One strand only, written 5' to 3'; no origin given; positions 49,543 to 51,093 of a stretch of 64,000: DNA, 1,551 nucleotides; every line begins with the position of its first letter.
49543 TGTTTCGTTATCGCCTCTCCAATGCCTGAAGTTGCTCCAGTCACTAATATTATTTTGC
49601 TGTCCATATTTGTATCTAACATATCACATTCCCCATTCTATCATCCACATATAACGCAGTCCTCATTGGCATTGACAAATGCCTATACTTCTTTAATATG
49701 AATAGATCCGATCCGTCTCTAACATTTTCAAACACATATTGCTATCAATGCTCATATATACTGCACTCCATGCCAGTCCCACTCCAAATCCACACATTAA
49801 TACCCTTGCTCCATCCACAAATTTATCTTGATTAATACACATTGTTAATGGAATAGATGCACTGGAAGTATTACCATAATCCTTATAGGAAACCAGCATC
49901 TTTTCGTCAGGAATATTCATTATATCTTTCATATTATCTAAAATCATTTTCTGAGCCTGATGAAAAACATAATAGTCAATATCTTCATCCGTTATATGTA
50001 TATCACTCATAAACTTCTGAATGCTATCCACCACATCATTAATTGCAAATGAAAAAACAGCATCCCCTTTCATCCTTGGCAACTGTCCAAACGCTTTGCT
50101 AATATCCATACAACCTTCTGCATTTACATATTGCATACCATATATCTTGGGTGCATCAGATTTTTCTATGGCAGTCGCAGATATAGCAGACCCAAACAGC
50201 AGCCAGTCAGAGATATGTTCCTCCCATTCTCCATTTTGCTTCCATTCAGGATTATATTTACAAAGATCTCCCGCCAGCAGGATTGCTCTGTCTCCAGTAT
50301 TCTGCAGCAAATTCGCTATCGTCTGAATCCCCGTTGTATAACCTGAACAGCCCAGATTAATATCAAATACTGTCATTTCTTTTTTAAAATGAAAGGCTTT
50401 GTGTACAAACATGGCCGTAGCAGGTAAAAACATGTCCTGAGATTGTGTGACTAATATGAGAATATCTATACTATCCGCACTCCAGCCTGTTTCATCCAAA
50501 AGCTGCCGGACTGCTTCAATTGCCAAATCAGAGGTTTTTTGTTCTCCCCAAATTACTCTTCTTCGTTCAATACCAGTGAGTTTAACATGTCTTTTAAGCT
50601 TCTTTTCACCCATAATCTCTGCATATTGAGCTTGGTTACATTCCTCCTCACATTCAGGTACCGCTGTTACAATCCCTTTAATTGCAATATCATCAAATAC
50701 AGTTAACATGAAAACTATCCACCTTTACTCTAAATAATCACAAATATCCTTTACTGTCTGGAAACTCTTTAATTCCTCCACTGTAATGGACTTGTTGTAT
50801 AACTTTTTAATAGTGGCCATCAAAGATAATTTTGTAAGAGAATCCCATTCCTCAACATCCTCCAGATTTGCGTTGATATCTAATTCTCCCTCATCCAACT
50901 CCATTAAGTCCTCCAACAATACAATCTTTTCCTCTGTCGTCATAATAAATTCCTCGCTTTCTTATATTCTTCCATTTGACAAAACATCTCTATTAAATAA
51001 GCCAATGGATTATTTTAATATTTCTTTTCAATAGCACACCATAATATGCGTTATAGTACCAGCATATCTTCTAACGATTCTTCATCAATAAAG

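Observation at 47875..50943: Mini type-II FAS/PKS-like cassette (ACP, KASIII, ketoreductase, KASIII) embedded directly downstream of pseI-pseH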

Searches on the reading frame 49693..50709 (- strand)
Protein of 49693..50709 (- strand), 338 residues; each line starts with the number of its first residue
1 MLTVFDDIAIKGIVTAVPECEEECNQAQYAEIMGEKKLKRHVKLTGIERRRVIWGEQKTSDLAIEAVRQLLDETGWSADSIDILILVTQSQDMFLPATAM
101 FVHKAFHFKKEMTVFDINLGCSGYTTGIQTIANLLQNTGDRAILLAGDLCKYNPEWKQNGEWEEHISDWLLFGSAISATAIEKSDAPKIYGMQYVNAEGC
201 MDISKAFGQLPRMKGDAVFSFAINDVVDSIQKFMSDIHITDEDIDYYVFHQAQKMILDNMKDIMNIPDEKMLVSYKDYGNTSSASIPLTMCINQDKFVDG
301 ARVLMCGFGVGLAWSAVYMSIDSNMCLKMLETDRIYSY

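Call 4: search_protein_families(library=pfam, proteins=[window:49693-50709:-])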
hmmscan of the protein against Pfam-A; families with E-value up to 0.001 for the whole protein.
window:49693-50709:- (338 aa): 3 families
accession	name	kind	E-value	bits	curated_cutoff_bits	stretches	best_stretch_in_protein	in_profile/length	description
PF08541.16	ACP_syn_III_C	-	3.9e-26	91.5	26.6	1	238-319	5-88/90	3-Oxoacyl-[acyl-carrier-protein (ACP)] synthase III C terminal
PF08392.18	FAE1_CUT1_RppA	-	1.8e-05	24.7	27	1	52-142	76-166/290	FAE1/Type III polyketide synthase-like protein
PF08545.16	ACP_syn_III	-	0.00013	22.2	24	1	115-189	1-71/80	3-Oxoacyl-[acyl-carrier-protein (ACP)] synthase III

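Call 5: search_protein_families(library=ncbifam, proteins=[window:49693-50709:-])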
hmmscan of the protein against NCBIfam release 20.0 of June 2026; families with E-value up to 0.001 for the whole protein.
window:49693-50709:- (338 aa): 14 families
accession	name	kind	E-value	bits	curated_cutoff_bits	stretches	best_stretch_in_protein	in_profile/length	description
NF006829.0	PRK09352.1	subfamily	1e-50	172.6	249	1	43-320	37-320/322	beta-ketoacyl-ACP synthase 3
NF009519.0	PRK12880.1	equivalog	4.4e-40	138.1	436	2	1-186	1-180/353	beta-ketoacyl-ACP synthase III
TIGR00747.1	fabH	subfamily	4.7e-40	137.6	292.1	1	43-318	35-319/322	beta-ketoacyl-ACP synthase III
NF006720.0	PRK09258.1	equivalog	1.1e-34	120.3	285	2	42-137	44-139/338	3-oxoacyl-ACP synthase III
NF005541.0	PRK07204.1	equivalog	2e-28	99.7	402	2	210-317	216-325/329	beta-ketoacyl-ACP synthase III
NF004623.0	PRK05963.1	equivalog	4.4e-27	95.2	437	1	43-319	38-326/328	beta-ketoacyl-ACP synthase III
NF005703.0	PRK07515.1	equivalog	8.7e-21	74.2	304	2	60-188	97-217/373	beta-ketoacyl-ACP synthase III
NF003274.0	PRK04262.1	equivalog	4.2e-18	65.5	244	2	224-324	209-311/347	hydroxymethylglutaryl-CoA synthase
TIGR00748.1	HMG_CoA_syn_Arc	equivalog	1.4e-13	50.8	353.35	1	224-321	208-307/345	hydroxymethylglutaryl-CoA synthase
NF005308.0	PRK06840.1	equivalog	1.6e-13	50.4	315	1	8-147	5-142/339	3-oxoacyl-ACP synthase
TIGR01835.1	HMG-CoA-S_prok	equivalog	8.3e-12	44.6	360.35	1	47-311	37-307/382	hydroxymethylglutaryl-CoA synthase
NF053539.1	resorcinol_DarB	exception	1.1e-10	41.3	550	1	224-306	271-360/377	dialkylresorcinol biosynthesis protein DarB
NF005293.2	PRK06816.1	subfamily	1.3e-10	40.9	450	2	227-306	275-361/378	StlD/DarB family beta-ketosynthase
NF042429.2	DHPHCoAsyn_DpgA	equivalog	6.6e-05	22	425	0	58-151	69-163/350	3,5-dihydroxyphenylacetyl-CoA synthase DpgA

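Call 9: search_solved_structures(query=window:49693-50709:-, max_evalue=0.00001, show_alignments=2)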
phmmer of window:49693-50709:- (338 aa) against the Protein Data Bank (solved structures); distinct sequences matched with E-value up to 0.00001: 63 (the best 60 are shown).
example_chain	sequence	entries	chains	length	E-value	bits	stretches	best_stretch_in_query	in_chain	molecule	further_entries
4efi_A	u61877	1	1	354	2.6e-34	122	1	9-322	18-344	3-oxoacyl-(Acyl-carrier protein) synthase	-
5bqs_A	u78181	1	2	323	7.9e-30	107.3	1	44-320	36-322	3-oxoacyl-[acyl-carrier-protein] synthase 3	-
3gwa_A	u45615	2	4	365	1.6e-29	106.3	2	38-148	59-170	3-oxoacyl-(Acyl-carrier-protein) synthase III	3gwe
3il6_A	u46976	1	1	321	2.1e-29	105.9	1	26-319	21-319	3-oxoacyl-[acyl-carrier-protein] synthase 3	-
3il5_A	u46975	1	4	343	2.2e-29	105.8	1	27-321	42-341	3-oxoacyl-[acyl-carrier-protein] synthase 3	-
3il4_A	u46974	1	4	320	3.2e-29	105.3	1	27-319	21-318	3-oxoacyl-[acyl-carrier-protein] synthase 3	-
2ebd_A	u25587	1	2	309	6.6e-29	104.2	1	44-319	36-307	3-oxoacyl-[acyl-carrier-protein] synthase 3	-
4ryb_A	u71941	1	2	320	7.2e-29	104.1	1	44-319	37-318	3-oxoacyl-[acyl-carrier-protein] synthase 3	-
8vd9_A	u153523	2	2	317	1.4e-28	103.2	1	44-318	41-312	Beta-ketoacyl-[acyl-carrier-protein] synthase III 1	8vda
1zow_A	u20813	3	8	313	6.7e-28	100.9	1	39-317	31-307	3-oxoacyl-[acyl-carrier-protein] synthase III | 3-oxoacyl-[acyl-carrier-protein] synthase 3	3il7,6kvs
1ub7_A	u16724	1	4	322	8.3e-26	94.1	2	213-319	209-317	3-oxoacyl-[acyl-carrier protein] synthase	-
4wzu_A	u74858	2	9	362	1.6e-24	89.9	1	44-319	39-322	3-oxoacyl-[acyl-carrier-protein] synthase 3 protein 2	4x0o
4dfe_A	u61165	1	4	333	1.9e-24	89.6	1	42-317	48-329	3-oxoacyl-[acyl-carrier-protein] synthase 3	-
8vdb_A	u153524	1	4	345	5.3e-24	88.2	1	42-317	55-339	Beta-ketoacyl-[acyl-carrier-protein] synthase III 2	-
4x9k_A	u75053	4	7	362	2.8e-23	85.7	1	44-319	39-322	3-oxoacyl-[acyl-carrier-protein] synthase 3 protein 2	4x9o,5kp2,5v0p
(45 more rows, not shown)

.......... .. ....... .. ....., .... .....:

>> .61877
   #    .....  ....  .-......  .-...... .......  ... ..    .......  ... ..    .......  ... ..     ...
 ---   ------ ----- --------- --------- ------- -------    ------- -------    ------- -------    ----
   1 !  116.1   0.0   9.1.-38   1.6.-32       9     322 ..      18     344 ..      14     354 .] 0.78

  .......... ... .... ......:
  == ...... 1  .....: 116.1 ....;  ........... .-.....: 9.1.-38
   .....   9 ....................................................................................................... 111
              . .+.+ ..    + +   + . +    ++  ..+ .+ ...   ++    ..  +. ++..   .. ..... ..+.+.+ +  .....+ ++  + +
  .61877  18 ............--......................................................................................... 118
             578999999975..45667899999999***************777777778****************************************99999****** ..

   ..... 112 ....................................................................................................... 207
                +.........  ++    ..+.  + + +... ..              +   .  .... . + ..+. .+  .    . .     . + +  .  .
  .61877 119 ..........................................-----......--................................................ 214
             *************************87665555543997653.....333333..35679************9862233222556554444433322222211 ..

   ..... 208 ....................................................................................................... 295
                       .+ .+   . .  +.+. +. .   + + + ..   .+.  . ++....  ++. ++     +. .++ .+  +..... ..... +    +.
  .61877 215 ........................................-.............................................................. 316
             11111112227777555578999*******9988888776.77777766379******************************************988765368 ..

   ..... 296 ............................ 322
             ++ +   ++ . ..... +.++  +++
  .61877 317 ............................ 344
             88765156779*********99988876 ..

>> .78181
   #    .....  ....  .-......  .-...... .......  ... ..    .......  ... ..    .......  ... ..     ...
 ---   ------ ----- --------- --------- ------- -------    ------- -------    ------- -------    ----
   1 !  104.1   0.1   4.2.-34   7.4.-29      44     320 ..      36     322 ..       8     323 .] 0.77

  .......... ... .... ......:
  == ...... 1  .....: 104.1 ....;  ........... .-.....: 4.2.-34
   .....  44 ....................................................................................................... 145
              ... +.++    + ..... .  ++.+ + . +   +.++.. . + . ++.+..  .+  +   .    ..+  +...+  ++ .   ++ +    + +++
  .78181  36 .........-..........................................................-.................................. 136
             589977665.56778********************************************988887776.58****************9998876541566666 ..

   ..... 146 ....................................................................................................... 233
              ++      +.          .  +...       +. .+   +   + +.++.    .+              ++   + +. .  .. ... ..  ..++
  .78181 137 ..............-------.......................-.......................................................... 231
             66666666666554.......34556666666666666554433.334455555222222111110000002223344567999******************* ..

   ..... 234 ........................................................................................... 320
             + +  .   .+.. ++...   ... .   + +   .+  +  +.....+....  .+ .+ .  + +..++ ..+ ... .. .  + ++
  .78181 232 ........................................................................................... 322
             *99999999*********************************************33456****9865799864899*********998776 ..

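Call 13: find_encoding_contigs(protein=window:49693-50709:-, flank=10000, max_places=6)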
Protein window:49693-50709:- (338 aa): no gene with exactly this product is on record in the collection.

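Call 15: find_homologous_proteins(query=window:49693-50709:-, max_evalue=1e-20)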
Query window:49693-50709:- (338 aa): 2560 proteins with E <= 1e-20 among 3417 candidates; the best 120 are listed.
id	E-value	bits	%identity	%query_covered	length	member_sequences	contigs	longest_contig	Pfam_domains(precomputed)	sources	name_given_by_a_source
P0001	2.5e-227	771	100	100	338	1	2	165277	PF08541.17,PF08392.19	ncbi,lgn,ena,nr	ncbi:MAG: ketoacyl-ACP synthase III [Lachnospiraceae bacterium]|nr:ketoacyl-ACP synthase III [Lachno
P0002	7.9e-177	605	77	100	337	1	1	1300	PF08545.17,PF08541.17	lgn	-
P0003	3.2e-174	597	75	100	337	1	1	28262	PF08545.17,PF08541.17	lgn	-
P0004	2.2e-170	584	73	100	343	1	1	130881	PF08545.17,PF08541.17,PF08392.19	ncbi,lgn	-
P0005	9.0e-170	582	74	99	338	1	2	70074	PF08545.17,PF08541.17,PF08392.19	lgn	-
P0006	9.4e-167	572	72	100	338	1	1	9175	PF08541.17,PF08392.19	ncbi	-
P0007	8.9e-166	569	70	100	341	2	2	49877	PF08541.17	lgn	-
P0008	1.0e-165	569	70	100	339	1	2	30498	PF08541.17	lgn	-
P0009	3.5e-165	567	70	100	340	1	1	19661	PF08541.17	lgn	-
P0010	4.4e-163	560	69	100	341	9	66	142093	PF08541.17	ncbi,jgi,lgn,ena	-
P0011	1.5e-162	558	71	100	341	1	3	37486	PF08545.17,PF08541.17,PF08392.19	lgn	-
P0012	2.9e-162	557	68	100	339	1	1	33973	PF08541.17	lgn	-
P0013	6.1e-162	556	68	100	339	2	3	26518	PF08541.17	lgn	-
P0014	1.1e-161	556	69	100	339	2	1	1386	PF08541.17,PF08392.19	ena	-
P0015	2.6e-160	551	68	100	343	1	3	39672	PF08541.17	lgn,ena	-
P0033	8.3e-79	283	43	99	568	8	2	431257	PF08545.17,PF08541.17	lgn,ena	-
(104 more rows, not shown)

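Call 17: find_encoding_contigs(protein=P0001, flank=10000, max_places=3)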
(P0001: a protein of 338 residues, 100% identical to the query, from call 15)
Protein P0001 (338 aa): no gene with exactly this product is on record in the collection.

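Call 18: find_encoding_contigs(protein=P0010, flank=10000, max_places=4)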
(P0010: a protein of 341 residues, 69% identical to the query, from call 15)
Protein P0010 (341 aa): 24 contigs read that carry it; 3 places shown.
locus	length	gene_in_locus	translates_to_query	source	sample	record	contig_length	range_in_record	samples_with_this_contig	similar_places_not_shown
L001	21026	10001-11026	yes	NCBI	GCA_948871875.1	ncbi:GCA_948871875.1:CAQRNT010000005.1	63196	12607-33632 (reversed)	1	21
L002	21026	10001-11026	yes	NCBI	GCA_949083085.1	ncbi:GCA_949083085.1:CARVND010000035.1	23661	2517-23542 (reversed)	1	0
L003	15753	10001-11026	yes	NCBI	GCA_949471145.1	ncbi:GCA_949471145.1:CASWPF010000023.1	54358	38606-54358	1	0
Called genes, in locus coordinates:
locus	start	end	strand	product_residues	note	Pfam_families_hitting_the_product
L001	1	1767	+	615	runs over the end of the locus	PF00483:NTP_transferase, PF12804:NTP_transf_3, PF02776:TPP_enzyme_N, PF02775:TPP_enzyme_C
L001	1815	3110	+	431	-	PF01467:CTP_transf_like, PF13714:PEP_mutase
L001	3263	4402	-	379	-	-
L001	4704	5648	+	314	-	PF13489:Methyltransf_23, PF13847:Methyltransf_31, PF08241:Methyltransf_11, PF13649:Methyltransf_25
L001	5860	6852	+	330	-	-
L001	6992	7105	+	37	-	-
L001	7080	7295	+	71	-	PF00550:PP-binding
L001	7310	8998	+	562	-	PF08545:ACP_syn_III, PF08541:ACP_syn_III_C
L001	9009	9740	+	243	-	PF00106:adh_short, PF01370:Epimerase, PF08659:KR, PF13561:adh_short_C2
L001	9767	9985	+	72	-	PF00550:PP-binding (weak)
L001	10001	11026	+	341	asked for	PF08541:ACP_syn_III_C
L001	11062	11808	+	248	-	PF00106:adh_short, PF01370:Epimerase, PF04321:RmlD_sub_bind (faint), PF08659:KR, PF13561:adh_short_C2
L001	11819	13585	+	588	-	PF21211:FkbH_N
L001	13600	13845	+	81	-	-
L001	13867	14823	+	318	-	PF08545:ACP_syn_III, PF08541:ACP_syn_III_C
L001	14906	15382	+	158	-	PF22674:C2185-like_N (weak)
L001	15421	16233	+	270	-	PF00535:Glycos_transf_2, PF10111:Glyco_tranf_2_2 (weak), PF13641:Glyco_tranf_2_3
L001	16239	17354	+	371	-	PF00155:Aminotran_1_2, PF01041:DegT_DnrJ_EryC1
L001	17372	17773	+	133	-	PF05523:FdtA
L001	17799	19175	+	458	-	PF22674:C2185-like_N, PF26337:Gtf3_C (weak)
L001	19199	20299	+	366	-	PF02350:Epimerase_2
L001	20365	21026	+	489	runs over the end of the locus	PF08484:Methyltransf_14 (weak)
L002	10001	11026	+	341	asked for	PF08541:ACP_syn_III_C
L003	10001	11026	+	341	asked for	PF08541:ACP_syn_III_C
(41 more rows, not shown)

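Call 19: find_encoding_contigs(protein=P0033, flank=10000, max_places=3)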
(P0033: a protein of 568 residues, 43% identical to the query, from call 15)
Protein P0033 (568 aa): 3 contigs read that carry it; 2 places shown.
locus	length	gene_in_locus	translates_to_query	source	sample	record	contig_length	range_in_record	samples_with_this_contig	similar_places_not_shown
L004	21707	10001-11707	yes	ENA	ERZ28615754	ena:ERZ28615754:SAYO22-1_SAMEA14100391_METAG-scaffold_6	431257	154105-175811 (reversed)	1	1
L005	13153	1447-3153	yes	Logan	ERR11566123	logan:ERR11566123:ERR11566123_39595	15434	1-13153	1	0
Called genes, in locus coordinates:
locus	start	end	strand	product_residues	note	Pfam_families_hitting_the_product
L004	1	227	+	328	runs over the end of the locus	PF01113:DapB_N (faint), PF16654:DAPDH_C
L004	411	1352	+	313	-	PF13443:HTH_26, PF02661:Fic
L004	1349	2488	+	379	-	PF02163:Peptidase_M50 (faint)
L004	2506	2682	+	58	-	-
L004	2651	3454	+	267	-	PF00072:Response_reg, PF08769:Spo0A_C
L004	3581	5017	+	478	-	PF08323:Glyco_transf_5, PF00534:Glycos_transf_1, PF13692:Glyco_trans_1_4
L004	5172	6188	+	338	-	PF00044:Gp_dh_N, PF02800:Gp_dh_C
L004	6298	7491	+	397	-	PF00162:PGK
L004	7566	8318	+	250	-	PF00121:TIM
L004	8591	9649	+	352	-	-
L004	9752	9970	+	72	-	-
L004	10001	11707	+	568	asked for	PF08545:ACP_syn_III, PF08541:ACP_syn_III_C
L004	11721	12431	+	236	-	PF00106:adh_short, PF01370:Epimerase (weak), PF08659:KR, PF13561:adh_short_C2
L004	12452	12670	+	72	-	-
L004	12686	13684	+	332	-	PF08545:ACP_syn_III, PF08541:ACP_syn_III_C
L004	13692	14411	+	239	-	PF00106:adh_short, PF01370:Epimerase, PF08659:KR, PF13561:adh_short_C2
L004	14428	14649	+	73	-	-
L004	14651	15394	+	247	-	PF00106:adh_short, PF08659:KR, PF13561:adh_short_C2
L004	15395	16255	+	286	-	PF02522:Antibiotic_NAT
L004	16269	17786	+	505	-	PF00501:AMP-binding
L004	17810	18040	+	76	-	PF00550:PP-binding (weak)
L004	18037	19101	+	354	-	PF08541:ACP_syn_III_C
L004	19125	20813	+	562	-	PF04432:FrhB_FdhB_C, PF19786:DUF6270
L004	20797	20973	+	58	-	PF13237:Fer4_10 (faint), PF14697:Fer4_21 (faint), PF12838:Fer4_7, PF13187:Fer4_9, PF12797:Fer4_2 (weak), PF00037:Fer4 (weak), PF12837:Fer4_6 (weak)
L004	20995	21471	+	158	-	PF22674:C2185-like_N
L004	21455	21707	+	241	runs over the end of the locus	PF04230:PS_pyruv_trans (weak)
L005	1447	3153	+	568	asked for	PF08545:ACP_syn_III, PF08541:ACP_syn_III_C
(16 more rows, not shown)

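Call 81: search_protein_families(library=pfam, proteins=[L001:5860-6852:+, L004:8591-9649:+], max_evalue=0.1)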
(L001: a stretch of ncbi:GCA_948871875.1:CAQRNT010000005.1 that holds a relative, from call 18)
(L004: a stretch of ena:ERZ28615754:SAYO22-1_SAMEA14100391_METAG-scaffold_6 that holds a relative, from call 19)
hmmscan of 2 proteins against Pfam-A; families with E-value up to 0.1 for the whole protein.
L001:5860-6852:+ (330 aa): 0 families

L004:8591-9649:+ (352 aa): 0 families

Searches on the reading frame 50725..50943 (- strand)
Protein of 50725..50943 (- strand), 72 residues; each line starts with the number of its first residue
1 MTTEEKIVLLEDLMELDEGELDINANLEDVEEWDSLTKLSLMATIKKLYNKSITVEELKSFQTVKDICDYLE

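Call 4: search_protein_families(library=pfam, proteins=[window:50725-50943:-])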
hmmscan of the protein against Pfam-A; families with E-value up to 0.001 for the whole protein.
window:50725-50943:- (72 aa): 1 family
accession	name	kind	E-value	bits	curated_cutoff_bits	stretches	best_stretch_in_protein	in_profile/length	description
PF00550.31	PP-binding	-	9.7e-08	32.6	20.8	1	9-71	6-67/67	Phosphopantetheine attachment site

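Call 5: search_protein_families(library=ncbifam, proteins=[window:50725-50943:-])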
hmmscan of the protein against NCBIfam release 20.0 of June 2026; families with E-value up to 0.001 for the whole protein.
window:50725-50943:- (72 aa): 3 families
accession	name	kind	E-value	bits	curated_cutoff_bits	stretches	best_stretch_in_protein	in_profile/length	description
NF003757.0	PRK05350.1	equivalog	6e-07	29.5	65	1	9-70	14-75/83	acyl carrier protein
NF002148.0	PRK00982.1-2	subfamily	0.0001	22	71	1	10-72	13-75/79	acyl carrier protein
NF002150.0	PRK00982.1-4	subfamily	0.00011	22.4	66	1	11-72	15-76/80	acyl carrier protein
